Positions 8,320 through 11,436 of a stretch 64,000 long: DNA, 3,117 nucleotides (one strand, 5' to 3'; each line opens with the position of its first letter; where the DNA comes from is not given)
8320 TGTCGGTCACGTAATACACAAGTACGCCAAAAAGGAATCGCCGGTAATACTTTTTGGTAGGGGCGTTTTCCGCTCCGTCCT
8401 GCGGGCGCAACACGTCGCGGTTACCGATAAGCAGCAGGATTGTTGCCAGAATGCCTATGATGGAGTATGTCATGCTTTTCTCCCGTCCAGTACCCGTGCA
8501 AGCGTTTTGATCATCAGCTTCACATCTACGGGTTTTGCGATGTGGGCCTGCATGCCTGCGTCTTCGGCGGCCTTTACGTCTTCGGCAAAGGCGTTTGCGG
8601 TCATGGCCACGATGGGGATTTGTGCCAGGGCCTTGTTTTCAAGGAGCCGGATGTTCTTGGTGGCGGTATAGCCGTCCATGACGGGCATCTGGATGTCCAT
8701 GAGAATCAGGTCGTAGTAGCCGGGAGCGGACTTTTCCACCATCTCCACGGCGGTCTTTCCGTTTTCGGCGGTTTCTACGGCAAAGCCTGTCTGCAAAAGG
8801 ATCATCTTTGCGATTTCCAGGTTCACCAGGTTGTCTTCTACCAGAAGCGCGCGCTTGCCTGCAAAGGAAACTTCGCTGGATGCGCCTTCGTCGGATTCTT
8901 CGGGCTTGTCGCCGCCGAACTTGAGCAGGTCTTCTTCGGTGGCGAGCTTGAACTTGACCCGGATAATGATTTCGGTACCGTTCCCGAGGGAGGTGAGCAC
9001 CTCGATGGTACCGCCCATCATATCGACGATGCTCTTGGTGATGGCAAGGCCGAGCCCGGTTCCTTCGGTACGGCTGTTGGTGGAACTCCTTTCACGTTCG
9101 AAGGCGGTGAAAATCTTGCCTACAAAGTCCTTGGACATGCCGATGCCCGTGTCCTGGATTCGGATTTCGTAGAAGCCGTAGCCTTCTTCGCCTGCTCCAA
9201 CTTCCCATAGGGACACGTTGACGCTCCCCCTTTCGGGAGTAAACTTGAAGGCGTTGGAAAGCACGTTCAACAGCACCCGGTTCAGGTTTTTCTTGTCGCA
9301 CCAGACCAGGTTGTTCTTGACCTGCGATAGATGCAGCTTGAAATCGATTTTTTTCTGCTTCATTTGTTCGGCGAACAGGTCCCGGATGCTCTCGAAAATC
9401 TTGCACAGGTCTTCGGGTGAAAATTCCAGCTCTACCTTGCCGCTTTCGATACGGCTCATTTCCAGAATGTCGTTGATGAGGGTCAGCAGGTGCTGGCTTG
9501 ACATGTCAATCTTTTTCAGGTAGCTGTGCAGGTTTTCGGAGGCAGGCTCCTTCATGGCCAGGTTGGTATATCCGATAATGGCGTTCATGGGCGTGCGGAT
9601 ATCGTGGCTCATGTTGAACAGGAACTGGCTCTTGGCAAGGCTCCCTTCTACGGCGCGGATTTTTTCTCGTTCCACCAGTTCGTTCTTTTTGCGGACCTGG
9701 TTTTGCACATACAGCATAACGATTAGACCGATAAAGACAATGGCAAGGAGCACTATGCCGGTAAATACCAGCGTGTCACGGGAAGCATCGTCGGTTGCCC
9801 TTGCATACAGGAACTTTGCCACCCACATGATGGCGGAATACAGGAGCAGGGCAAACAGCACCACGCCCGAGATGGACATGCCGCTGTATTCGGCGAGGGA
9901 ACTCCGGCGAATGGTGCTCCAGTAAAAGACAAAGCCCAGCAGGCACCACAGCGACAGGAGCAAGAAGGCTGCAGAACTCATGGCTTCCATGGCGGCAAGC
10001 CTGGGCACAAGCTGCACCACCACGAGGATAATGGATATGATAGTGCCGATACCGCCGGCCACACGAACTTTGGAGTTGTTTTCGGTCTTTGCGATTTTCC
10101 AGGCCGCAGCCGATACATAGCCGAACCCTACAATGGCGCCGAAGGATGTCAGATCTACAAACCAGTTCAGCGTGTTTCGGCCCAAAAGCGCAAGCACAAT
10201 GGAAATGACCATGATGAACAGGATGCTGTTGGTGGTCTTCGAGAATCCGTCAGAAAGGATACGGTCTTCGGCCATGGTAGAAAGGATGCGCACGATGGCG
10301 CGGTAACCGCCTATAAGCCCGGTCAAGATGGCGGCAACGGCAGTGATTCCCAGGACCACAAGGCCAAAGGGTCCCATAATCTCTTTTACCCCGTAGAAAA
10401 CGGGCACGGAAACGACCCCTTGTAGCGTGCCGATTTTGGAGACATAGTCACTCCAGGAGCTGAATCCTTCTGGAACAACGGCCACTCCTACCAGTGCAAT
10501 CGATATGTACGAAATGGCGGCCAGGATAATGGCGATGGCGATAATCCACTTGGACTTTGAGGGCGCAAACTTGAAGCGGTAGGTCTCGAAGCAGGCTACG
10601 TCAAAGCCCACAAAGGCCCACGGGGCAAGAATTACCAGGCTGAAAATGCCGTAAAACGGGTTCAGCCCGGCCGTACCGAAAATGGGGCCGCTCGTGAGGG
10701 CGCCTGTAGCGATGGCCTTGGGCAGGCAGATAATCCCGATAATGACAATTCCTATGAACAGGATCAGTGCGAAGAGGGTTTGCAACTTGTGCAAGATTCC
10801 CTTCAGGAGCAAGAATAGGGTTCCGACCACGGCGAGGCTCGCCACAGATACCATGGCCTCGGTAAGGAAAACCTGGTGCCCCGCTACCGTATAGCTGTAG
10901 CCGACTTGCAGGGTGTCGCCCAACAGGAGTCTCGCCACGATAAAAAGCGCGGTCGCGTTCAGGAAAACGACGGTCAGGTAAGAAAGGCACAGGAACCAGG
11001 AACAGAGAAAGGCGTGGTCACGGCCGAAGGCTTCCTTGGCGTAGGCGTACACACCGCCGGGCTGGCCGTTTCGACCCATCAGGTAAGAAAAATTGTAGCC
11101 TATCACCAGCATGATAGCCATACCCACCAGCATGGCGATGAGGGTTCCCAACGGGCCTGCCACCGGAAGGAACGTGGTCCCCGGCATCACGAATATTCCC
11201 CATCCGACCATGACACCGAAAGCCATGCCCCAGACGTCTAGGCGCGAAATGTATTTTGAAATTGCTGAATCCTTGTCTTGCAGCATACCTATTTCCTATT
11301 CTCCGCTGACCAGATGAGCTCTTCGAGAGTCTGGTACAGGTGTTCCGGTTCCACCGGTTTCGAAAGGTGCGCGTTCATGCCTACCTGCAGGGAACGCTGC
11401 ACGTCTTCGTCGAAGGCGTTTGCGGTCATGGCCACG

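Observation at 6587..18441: Six-gene operon: four hybrid kinases with different sensor modules, one Hpt, and one REC-(degenerate GGDEF)-EAL output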

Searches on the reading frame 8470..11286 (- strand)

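Call 3: search_protein_families(library=pfam, proteins=[window:8470-11286:-], max_evalue=0.01)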
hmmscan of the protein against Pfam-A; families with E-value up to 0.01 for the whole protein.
window:8470-11286:- (938 aa): 6 families
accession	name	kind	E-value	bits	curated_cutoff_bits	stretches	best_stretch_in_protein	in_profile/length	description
PF02518.31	HATPase_c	-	5.3e-25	88.5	26.4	1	664-779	2-109/111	Histidine kinase-, DNA gyrase B-, and HSP90-like ATPase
PF00072.30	Response_reg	-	1.2e-22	80.7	30.2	1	814-928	2-109/111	Response regulator receiver domain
PF00512.31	HisKA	-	6.9e-19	68.1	26.9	1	551-616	1-66/66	His Kinase A (phospho-acceptor) domain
PF13520.12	AA_permease_2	-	1.1e-16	61.3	27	1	14-428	2-407/427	Amino acid permease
PF00324.27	AA_permease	-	1.8e-06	27.4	24.6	1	21-462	5-464/470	Amino acid permease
PF24896.1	Receiver_CRE1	-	0.00039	21.1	27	1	807-933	3-135/136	AHK4/CRE1/WOL first receiver domain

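Call 47: search_protein_families(library=ncbifam, proteins=[window:8470-11286:-], max_evalue=0.00001)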
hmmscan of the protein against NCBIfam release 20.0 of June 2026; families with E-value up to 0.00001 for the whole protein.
window:8470-11286:- (938 aa): 124 families (the best 25 are shown)
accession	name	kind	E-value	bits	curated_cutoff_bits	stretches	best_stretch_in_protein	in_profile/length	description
TIGR02956.1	TMAO_torS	equivalog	7.9e-80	269.2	676.5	1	535-937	445-824/967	TMAO reductase system sensor histidine kinase/response regulator TorS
NF008318.0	PRK11107.1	equivalog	7.2e-78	262.6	890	2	539-783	280-522/920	two-component sensor histidine kinase BarA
NF041947.1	LuxQ_Vibrio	equivalog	9.1e-73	245.5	1200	1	544-929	464-835/843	quorum-sensing autoinducer 2 sensor kinase/phosphatase LuxQ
NF008302.0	PRK11091.1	equivalog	7e-69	232.8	838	1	548-934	279-644/779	aerobic respiration two-component sensor histidine kinase ArcB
NF038297.2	hybrid_HK_HrmK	equivalog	3.6e-66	224.1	725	1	551-929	234-604/607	hybrid histidine kinase/response regulator HrmK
NF011874.0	PRK15347.1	equivalog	1.9e-64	218.2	852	2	529-781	375-616/921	two component system sensor kinase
NF045901.1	HisKinLetSLeg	equivalog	8.3e-59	199.4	1650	2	533-780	274-519/906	two-component system sensor histidine kinase LetS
NF008099.0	PRK10841.1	equivalog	1.4e-54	185.2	920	2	522-779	441-690/949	two-component system sensor histidine kinase RcsC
NF047874.1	MASE3_PAS_HK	subfamily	4.7e-50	171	560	1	534-786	380-632/655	MASE3 domain-containing sensor histidine kinase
NF046044.1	PnpS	equivalog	8.1e-49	166.6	400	1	551-776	169-388/390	two-component system histidine kinase PnpS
NF047465.1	hybrid_HK_LvrA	exception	1.1e-46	159.3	1200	1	544-899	194-550/819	hybrid histidine kinase/response regulator LvrA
NF008543.0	PRK11466.1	equivalog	2e-46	158.3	982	1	539-935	429-800/914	TMAO reductase system sensor histidine kinase/response regulator TorS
NF041832.1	near_NosP_CTERM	subfamily_domain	4.5e-45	154.3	400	1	550-922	5-359/370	NahK/ErcS family hybrid sensor histidine kinase/response regulator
NF033092.0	HK_WalK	equivalog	2.9e-41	141.7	725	1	551-777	371-592/594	cell wall metabolism sensor histidine kinase WalK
NF007420.1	PRK09959.1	equivalog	1.4e-40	138.8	1995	1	535-929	695-1070/1197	acid-sensing system histidine kinase EvgS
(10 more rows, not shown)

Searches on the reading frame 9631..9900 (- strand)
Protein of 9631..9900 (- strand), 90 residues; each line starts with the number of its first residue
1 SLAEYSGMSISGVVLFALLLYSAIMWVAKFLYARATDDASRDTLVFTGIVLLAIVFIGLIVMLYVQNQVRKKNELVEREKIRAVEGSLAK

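Call 11: search_protein_families(library=pfam, proteins=[window:9631-9900:-], max_evalue=10)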
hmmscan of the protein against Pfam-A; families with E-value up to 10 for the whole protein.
seq(90 aa): 27 families (the best 25 are shown)
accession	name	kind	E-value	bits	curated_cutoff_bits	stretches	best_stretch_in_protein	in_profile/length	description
PF04893.22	Yip1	-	0.0027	18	28.6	1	7-64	63-117/173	Yip1 domain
PF13687.11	DUF4153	-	0.0043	16.7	27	1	9-79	95-164/373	Domain of unknown function (DUF4153)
PF25592.1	DUF7937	-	0.0046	16.3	31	1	11-59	174-223/402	Domain of unknown function (DUF7937)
PF08592.16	Anthrone_oxy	-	0.0055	17.3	27.3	1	15-73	17-69/106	Anthrone oxygenase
PF23778.1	Phage_holin_2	-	0.0058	17.3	32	1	12-68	30-87/92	Putative phage holin family 2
PF09945.14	DUF2177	-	0.0069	16.9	26.9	1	13-73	9-69/124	Predicted membrane protein (DUF2177)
PF11683.13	DUF3278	-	0.014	15.9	26.6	1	20-78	40-96/130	Protein of unknown function (DUF3278)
PF14147.11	Spore_YhaL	-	0.026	14.7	27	2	49-79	7-37/52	Sporulation protein YhaL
PF07332.16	Phage_holin_3_6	-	0.029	14.8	28.4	1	13-78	37-103/116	Putative Actinobacterial Holin-X, holin superfamily III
PF05545.16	FixQ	-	0.036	14.4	29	1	47-65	13-31/49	Cbb3-type cytochrome oxidase component FixQ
PF19119.5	DUF5803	-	0.036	14.1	25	1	40-73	153-185/196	Family of unknown function (DUF5803)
PF10251.14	PEN-2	-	0.042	14.7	25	1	3-46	48-88/93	Presenilin enhancer-2 subunit of gamma secretase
PF06836.17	DUF1240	-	0.062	14.4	24.3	1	5-75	5-74/95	Protein of unknown function (DUF1240)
PF20990.2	DUF2207_C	-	0.065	13.4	33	1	11-73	141-193/247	Predicted membrane protein (DUF2207) C-terminal domain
PF19592.4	DUF6097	-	0.085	13.5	27.5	1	12-72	68-137/152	Family of unknown function (DUF6097)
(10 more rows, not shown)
